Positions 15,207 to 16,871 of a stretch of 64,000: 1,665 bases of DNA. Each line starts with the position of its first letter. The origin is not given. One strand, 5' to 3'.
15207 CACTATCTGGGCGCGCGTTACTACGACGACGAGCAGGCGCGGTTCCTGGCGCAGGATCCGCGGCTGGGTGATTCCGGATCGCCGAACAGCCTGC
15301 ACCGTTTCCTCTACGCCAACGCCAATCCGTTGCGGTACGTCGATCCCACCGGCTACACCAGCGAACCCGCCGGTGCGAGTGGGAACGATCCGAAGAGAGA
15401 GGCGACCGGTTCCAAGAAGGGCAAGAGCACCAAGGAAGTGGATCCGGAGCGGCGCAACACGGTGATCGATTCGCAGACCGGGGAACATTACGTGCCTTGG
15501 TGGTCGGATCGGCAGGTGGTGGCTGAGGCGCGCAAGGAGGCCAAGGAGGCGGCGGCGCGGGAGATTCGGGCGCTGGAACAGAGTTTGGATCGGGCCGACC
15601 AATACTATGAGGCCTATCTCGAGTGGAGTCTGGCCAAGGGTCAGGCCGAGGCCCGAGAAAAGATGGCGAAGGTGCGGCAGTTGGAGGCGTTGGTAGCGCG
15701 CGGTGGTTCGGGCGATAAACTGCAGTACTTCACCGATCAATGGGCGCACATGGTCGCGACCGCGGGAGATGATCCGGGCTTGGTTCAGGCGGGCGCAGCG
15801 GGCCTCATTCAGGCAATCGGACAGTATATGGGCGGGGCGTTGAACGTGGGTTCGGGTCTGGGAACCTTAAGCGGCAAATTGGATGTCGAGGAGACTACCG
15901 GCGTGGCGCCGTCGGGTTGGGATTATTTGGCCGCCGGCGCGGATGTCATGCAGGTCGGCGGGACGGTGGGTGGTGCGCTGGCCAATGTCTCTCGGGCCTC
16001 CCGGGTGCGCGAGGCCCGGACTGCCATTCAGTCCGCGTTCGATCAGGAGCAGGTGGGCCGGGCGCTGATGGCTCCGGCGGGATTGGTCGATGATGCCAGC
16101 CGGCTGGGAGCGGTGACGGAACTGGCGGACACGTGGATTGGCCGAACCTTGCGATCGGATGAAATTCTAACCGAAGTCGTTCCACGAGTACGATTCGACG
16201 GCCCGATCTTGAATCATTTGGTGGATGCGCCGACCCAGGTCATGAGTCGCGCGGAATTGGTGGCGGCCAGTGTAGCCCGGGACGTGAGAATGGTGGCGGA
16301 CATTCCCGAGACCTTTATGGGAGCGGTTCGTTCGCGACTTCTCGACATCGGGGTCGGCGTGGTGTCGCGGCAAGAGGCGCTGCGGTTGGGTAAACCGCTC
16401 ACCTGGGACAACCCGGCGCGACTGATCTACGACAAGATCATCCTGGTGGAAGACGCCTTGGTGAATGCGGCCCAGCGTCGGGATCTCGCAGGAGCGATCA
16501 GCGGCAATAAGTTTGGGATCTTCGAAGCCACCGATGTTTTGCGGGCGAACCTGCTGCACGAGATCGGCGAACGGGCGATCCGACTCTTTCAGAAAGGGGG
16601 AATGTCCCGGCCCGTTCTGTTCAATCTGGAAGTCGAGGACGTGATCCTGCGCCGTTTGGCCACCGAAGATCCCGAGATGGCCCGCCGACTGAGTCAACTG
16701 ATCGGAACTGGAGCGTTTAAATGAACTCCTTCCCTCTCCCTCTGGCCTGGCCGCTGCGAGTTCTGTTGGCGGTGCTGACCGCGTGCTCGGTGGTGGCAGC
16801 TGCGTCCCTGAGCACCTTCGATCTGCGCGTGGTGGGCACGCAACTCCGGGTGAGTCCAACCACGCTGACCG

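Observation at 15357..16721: Unrecognisable ~455-aa domain after the RHS terminus, with a coiled-coil and glycine-zipper-like segments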

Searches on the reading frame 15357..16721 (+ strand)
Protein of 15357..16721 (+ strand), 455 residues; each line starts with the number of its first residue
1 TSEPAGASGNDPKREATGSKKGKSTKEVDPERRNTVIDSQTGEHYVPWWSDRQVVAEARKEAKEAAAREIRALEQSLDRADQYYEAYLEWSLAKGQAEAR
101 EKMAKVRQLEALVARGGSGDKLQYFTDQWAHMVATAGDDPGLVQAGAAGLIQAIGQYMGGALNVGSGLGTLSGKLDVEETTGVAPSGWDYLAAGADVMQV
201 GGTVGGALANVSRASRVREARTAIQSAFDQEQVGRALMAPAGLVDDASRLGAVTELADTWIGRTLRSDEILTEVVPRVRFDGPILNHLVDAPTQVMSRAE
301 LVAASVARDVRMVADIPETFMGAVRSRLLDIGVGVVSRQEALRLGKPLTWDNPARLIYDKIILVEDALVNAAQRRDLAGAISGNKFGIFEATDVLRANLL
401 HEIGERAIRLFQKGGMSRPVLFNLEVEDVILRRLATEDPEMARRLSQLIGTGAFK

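Call 8: search_protein_families(library=ncbifam, proteins=[window:15357-16721:+], max_evalue=10)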
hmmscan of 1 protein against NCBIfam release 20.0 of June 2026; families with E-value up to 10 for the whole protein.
window:15357-16721:+ (455 aa): 0 families

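Call 9: search_protein_families(library=pfam, proteins=[window:15357-16721:+], max_evalue=1)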
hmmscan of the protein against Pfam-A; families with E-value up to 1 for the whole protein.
window:15357-16721:+ (455 aa): 3 families
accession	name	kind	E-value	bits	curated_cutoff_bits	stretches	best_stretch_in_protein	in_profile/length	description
PF22905.2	Hydro_N_hd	-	0.032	14.6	27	1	54-122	104-176/195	Hydrolase N-terminal helical domain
PF21581.3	SCD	-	0.15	12.8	27.5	1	55-129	4-74/75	Stromalin conservative domain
PF25366.1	RUFY4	-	0.83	10.5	27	0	60-107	15-61/90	RUFY4-like domain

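Call 10: find_homologous_proteins(query=window:15357-16721:+, max_evalue=0.001)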
Query window:15357-16721:+ (455 aa): 1 proteins with E <= 0.001 among 8000 candidates.
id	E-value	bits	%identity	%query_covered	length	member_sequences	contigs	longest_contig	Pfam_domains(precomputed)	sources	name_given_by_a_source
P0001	9.5e-281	949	97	100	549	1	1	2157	-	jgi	jgi:RHS repeat-associated protein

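Call 11: search_solved_structures(query=window:15357-16721:+, max_evalue=10)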
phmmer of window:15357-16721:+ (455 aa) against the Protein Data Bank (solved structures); distinct sequences matched with E-value up to 10: 0.

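Call 14: search_protein_families(library=padloc, proteins=[window:15357-16721:+], max_evalue=10)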
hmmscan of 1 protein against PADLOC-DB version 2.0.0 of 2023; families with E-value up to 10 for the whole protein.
window:15357-16721:+ (455 aa): 0 families

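Call 15: search_protein_families(library=phrogs, proteins=[window:15357-16721:+], max_evalue=10)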
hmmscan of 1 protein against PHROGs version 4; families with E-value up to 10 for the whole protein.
window:15357-16721:+ (455 aa): 2 families
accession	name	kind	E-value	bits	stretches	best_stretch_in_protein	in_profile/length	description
phrog_27319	-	unknown function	0.68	10.3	1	54-98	23-66/220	-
phrog_9801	-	unknown function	0.76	11.1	1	161-195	13-49/84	-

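Call 20: predict_structure(protein=window:15357-16721:+)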
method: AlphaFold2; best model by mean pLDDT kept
length: 455 residues; sequences in the alignment: 1
mean_pLDDT: 44.0   pTM: 0.23
mean pLDDT of the five models: 44.0, 42.2, 38.0, 36.9, 35.5
residues with pLDDT >= 90: 2; 70-90: 38; 50-70: 70; < 50: 345
segments of 3 or more residues with pLDDT < 50: 1-3, 5-11, 13-29, 119-122, 133-143, 147-151, 153-155, 157-437, 450-455
pLDDT, mean of each block of 10 residues (from residue 1): 38 42 45 61 63 71 85 78 75 70 61 51 53 47 48 45 34 35 36 42 42 39 44 36 33 34 30 29 29 27 28 30 32 32 33 34 38 37 35 42 45 38 38 50 51 35
secondary structure, 60 per line:
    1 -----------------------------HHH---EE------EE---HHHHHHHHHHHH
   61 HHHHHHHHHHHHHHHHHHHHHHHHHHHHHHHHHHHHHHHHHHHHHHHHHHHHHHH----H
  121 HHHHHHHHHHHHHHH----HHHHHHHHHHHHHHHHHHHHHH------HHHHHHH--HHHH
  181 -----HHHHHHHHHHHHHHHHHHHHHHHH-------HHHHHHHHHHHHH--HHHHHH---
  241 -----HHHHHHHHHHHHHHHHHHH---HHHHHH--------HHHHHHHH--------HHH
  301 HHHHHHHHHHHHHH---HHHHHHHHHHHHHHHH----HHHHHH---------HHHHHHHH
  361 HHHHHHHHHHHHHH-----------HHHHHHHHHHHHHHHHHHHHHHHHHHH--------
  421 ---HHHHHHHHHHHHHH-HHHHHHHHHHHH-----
elements in order: H49-115 H120-135 H140-161 H168-174 H177-180 H186-209 H217-229 H232-237 H246-264 H268-273 H282-289 H298-314 H318-333 H338-343 H353-374 H386-412 H424-437 H439-450

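Call 22: find_encoding_contigs(protein=P0001, flank=5000)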
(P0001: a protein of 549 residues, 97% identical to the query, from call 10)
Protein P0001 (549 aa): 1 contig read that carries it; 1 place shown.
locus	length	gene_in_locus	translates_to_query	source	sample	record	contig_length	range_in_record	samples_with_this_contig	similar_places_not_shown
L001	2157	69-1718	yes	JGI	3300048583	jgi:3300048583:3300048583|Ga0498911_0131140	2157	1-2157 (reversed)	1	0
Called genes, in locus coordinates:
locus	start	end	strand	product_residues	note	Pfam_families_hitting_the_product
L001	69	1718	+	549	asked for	-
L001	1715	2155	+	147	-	?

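Call 23: search_protein_representatives(protein=window:15357-16721:+)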
Query: 455 residues. Proteins with E-value up to 0.001 (for the whole library): 7; up to 1e-10: 2; up to 1e-30: 2. The best 7 are listed.
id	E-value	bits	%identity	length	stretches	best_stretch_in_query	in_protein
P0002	2.8e-282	952.1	98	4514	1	1-455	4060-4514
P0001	3.0e-281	948.7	97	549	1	1-455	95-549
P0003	3.9e-07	45.6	29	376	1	82-239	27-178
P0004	1.0e-06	44.2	31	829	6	368-424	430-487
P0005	1.9e-05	40.1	32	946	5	312-383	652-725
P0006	8.8e-05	37.9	44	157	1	114-177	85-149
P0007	1.3e-04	37.4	32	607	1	45-199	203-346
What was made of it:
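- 15489..16073 (+): CT 45-239: conserved helical 'pre-toxin' module. It has a long charged helix (CT 49-115, window 15501-15701), GGxGD, DDPGL, and Gly/Ala-rich helices. phmmer hits to P0003, P0006 and P0007 cover only this part (call 23).
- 16074..16721 (+): CT 240-455: orphan tail of 216 aa (23.7 kDa, pI 5.8, no Cys, 2 His), predicted helical at low confidence. It is the presumed effector part. Among 1.84e9 representative proteins the only homologues are its own orthologues (call 23).
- Module against tail: phmmer over 1.84e9 proteins finds P0003, P0006 and P0007 matching only CT ~45-239 (call 23).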

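Call 32: find_encoding_contigs(protein=P0007, flank=6000)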
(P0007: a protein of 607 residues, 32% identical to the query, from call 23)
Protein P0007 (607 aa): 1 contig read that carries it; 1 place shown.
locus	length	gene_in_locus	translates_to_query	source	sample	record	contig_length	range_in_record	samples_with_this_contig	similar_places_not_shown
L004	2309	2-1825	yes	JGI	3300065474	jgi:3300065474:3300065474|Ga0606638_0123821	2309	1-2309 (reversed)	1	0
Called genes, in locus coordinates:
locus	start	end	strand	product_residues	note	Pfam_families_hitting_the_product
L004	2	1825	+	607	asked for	PF25023:TEN_YD-shell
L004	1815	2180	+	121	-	-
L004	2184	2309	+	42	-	?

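Call 33: find_encoding_contigs(protein=P0003, flank=6000)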
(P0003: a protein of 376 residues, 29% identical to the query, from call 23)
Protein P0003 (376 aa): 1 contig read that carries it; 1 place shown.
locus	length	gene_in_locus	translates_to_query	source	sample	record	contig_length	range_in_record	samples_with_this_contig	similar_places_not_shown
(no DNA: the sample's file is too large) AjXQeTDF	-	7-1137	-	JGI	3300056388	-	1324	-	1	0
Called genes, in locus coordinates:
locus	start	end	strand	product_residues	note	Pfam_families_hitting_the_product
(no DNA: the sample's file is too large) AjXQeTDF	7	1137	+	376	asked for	-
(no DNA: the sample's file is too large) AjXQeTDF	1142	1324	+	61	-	?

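Call 46: search_protein_families(library=pfam, proteins=[P0007, P0003, P0006, L004:1815-2177:+], max_evalue=0.01)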
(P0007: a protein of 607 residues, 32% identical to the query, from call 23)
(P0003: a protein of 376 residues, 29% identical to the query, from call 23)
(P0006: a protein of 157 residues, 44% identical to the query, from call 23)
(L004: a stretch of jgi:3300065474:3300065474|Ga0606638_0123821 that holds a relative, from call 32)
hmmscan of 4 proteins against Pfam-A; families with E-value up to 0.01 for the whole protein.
P0007 (607 aa): 2 families
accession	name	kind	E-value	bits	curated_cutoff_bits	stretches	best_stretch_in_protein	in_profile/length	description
PF03527.20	RHS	-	0.0018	18.5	27.9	1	64-97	3-36/38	RHS protein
PF05593.20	RHS_repeat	-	0.0045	17.8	22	0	68-96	2-29/38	RHS Repeat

P0003 (376 aa): 0 families

P0006 (157 aa): 0 families

L004:1815-2177:+ (121 aa): 1 family
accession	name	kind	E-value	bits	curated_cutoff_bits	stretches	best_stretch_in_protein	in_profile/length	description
PF04351.19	PilP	-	0.00037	20.9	25.6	1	42-94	83-135/146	Pilus assembly protein, PilP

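Call 52: predict_structure(alignment_id=A3)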
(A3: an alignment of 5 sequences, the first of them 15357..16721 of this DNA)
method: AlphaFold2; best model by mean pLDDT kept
length: 455 residues; sequences in the alignment: 5
mean_pLDDT: 37.1   pTM: 0.25
mean pLDDT of the five models: 37.1, 36.5, 34.2, 33.9, 33.5
residues with pLDDT >= 90: 0; 70-90: 0; 50-70: 35; < 50: 420
segments of 3 or more residues with pLDDT < 50: 1-33, 38-40, 48-50, 72-74, 76-107, 109-122, 124-441, 450-455
pLDDT, mean of each block of 10 residues (from residue 1): 35 38 40 49 50 53 51 44 38 39 45 45 47 39 39 45 44 39 38 39 33 29 34 33 31 33 27 24 23 24 24 29 33 32 33 31 33 35 31 36 40 34 37 44 50 35
secondary structure, 60 per line:
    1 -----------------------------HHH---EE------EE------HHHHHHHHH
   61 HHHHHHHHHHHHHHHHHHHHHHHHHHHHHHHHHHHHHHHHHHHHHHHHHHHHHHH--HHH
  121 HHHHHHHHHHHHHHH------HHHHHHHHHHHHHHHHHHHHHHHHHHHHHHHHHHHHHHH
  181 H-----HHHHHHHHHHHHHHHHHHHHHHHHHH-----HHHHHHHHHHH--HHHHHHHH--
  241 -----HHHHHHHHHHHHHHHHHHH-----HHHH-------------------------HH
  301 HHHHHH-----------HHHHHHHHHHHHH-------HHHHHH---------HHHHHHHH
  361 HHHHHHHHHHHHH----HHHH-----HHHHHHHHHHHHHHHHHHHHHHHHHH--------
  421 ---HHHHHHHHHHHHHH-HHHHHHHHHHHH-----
elements in order: H52-115 H118-135 H142-181 H187-212 H218-228 H231-238 H246-264 H270-273 H299-306 H318-330 H338-343 H353-373 H378-381 H387-412 H424-437 H439-450
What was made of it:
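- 15357..15488 (+): CT 1-44: basic Gly/Ser/Lys-rich linker, predicted disordered. Low pLDDT and no secondary structure (calls 20, 52).
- Tried and rejected: AlphaFold2 gave pLDDT 44 from the single sequence and 37 from a 5-sequence alignment (calls 20, 52).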

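Call 73: find_related_loci(query=window:15357-16721:+, collection=viral_contigs, flank=3000)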
Query window:15357-16721:+ (455 aa) in viral_contigs; peptide patterns used: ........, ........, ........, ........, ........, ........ (x = any residue, [..] = any of these).
2 stretches matched a pattern, but none encodes a relative of the query by tblastn (E <= 1e-3).
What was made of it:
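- Tried and rejected: The viral scan with the whole CT found nothing (call 73).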

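Call 88: find_encoding_contigs(protein=P0002, flank=3000, max_places=4)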
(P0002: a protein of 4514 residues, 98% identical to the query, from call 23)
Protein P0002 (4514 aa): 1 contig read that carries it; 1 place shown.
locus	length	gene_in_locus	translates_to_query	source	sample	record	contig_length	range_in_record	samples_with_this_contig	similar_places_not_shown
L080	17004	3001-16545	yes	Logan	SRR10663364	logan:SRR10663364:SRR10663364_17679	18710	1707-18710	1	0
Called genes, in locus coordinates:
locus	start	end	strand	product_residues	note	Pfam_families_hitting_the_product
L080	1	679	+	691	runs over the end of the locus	PF04055:Radical_SAM, PF19288:CofH_C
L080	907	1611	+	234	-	PF01925:TauE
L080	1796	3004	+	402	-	-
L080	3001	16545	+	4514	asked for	PF13205:Big_5, PF20148:DUF6531, PF05593:RHS_repeat (weak), PF25023:TEN_YD-shell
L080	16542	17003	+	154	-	?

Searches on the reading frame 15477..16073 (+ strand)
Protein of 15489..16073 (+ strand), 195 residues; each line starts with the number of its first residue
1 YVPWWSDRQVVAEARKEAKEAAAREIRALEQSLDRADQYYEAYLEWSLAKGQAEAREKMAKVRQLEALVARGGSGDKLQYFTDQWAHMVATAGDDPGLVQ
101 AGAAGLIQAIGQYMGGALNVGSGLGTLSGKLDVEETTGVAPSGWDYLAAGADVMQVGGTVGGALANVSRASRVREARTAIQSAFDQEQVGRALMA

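Call 29: find_homologous_proteins(query=A2, max_evalue=0.01)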
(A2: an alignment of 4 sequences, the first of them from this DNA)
Query A2 (4 sequences): 8000 candidates shared short words with the query, none scored E <= 0.01.

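Call 31: find_related_loci(query=A2, collection=genome_contigs, flank=6000)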
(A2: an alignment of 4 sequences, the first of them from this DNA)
Query A2 (192 aa) in genome_contigs; peptide patterns used: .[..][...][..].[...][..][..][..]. (x = any residue, [..] = any of these).
600 stretches matched a pattern, but none encodes a relative of the query by tblastn (E <= 1e-3).
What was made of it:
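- Tried and rejected: find_related_loci with the module alignment found nothing in the GTDB representative genomes (call 31).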

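Call 53: search_solved_structures(query=A2, max_evalue=10, show_alignments=2)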
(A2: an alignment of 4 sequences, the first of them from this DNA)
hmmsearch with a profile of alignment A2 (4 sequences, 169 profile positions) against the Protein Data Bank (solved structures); distinct sequences matched with E-value up to 10: 7.
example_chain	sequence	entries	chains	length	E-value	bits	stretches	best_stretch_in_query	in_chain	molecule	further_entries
2xny_M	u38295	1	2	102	0.0061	19.8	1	17-64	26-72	M PROTEIN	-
2oto_A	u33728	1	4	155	0.021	18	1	17-63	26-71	M protein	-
5cwh_A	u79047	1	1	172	0.068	16.4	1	20-103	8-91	Designed helical repeat protein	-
8esq_J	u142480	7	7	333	0.073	16.3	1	7-69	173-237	Probable rRNA-processing protein ebp2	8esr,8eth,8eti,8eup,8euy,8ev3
5h7c_A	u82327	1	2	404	0.078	16.2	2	22-102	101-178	Immunoglobulin G-binding protein A, DHR14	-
5h78_A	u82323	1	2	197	0.13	15.5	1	16-103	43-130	cAMP-dependent protein kinase type II-alpha regulatory subunit,DHR14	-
5bp9_A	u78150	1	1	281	0.69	13.1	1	113-154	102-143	Putative methyltransferase protein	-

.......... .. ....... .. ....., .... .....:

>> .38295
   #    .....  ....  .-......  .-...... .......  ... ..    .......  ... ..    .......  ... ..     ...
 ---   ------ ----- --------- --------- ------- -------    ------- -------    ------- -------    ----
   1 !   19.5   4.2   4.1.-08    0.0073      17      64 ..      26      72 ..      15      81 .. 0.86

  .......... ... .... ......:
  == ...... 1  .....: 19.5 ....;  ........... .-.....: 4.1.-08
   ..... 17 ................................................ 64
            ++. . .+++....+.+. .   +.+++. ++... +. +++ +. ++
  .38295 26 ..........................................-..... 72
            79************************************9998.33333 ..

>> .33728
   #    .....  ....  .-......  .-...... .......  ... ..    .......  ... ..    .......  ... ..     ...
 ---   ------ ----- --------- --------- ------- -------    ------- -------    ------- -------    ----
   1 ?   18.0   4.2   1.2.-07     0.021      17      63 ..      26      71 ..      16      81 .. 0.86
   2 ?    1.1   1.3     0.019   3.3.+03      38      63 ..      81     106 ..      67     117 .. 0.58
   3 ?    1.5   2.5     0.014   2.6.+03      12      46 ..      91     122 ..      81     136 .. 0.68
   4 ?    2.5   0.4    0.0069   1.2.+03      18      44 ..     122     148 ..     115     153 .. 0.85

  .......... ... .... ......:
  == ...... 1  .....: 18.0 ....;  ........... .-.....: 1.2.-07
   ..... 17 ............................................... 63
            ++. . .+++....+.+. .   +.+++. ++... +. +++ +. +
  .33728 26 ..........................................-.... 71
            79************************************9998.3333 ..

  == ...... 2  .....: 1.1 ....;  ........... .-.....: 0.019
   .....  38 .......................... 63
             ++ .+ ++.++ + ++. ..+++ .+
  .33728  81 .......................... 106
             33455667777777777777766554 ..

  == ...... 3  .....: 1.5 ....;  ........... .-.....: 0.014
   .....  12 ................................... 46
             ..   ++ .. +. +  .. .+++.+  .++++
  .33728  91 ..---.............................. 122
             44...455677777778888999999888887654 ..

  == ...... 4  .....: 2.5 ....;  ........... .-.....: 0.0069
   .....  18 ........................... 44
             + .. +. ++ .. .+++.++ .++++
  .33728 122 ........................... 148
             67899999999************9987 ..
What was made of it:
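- Closest known: Tse5. Different: PDB sequence searches returned no toxin-like match; whether Tse5-CT is in that set was not checked (calls 11, 53).
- Whether Tse5-CT itself is among them was not checked (calls 11, 53).
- Checked: Its only database echoes are coiled-coil M proteins at E about 0.006 (call 53).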

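Call 78: search_protein_families(library=pfam, proteins=[window:15489-16073:+], max_evalue=10)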
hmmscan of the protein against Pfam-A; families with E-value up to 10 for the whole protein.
window:15489-16073:+ (195 aa): 3 families
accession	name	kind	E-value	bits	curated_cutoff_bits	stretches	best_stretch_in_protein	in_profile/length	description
PF21581.3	SCD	-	0.039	14.7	27.5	1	10-85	3-74/75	Stromalin conservative domain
PF22905.2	Hydro_N_hd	-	0.29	11.5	27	1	10-84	104-182/195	Hydrolase N-terminal helical domain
PF25366.1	RUFY4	-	0.9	10.4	27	1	16-64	15-62/90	RUFY4-like domain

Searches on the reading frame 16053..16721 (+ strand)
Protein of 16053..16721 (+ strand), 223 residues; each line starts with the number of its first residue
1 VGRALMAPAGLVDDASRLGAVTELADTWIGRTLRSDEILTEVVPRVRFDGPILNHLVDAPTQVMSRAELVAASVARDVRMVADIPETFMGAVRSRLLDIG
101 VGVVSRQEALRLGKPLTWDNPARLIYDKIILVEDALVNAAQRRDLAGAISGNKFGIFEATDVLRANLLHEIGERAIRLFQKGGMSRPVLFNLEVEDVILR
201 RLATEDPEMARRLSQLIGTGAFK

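Call 54: search_solved_structures(query=window:16053-16721:+, max_evalue=10, show_alignments=2)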
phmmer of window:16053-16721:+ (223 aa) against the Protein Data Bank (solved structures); distinct sequences matched with E-value up to 10: 1.
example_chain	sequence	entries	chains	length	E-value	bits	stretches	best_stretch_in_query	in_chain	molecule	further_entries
9hdl_A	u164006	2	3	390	0.95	12.2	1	108-175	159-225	Clavaminate synthase-like protein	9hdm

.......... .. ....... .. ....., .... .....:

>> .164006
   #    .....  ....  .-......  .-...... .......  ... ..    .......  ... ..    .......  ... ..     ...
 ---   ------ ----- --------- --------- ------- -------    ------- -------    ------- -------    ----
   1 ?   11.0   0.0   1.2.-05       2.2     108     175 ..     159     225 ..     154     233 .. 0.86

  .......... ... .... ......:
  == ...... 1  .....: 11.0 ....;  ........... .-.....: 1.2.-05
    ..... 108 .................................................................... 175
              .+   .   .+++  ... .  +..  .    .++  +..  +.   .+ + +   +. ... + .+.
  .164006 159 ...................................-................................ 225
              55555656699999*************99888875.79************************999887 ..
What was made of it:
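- Tried and rejected: PDB sequence searches gave only coiled-coil M proteins for the module (E about 0.006) and nothing for the tail (calls 11, 53, 54).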

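Call 78: search_protein_families(library=pfam, proteins=[window:16074-16721:+], max_evalue=10)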
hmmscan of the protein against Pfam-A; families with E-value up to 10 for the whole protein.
window:16074-16721:+ (216 aa): 0 families
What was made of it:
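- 16074..16721 (+): No Pfam or PDB hit (calls 54, 78).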
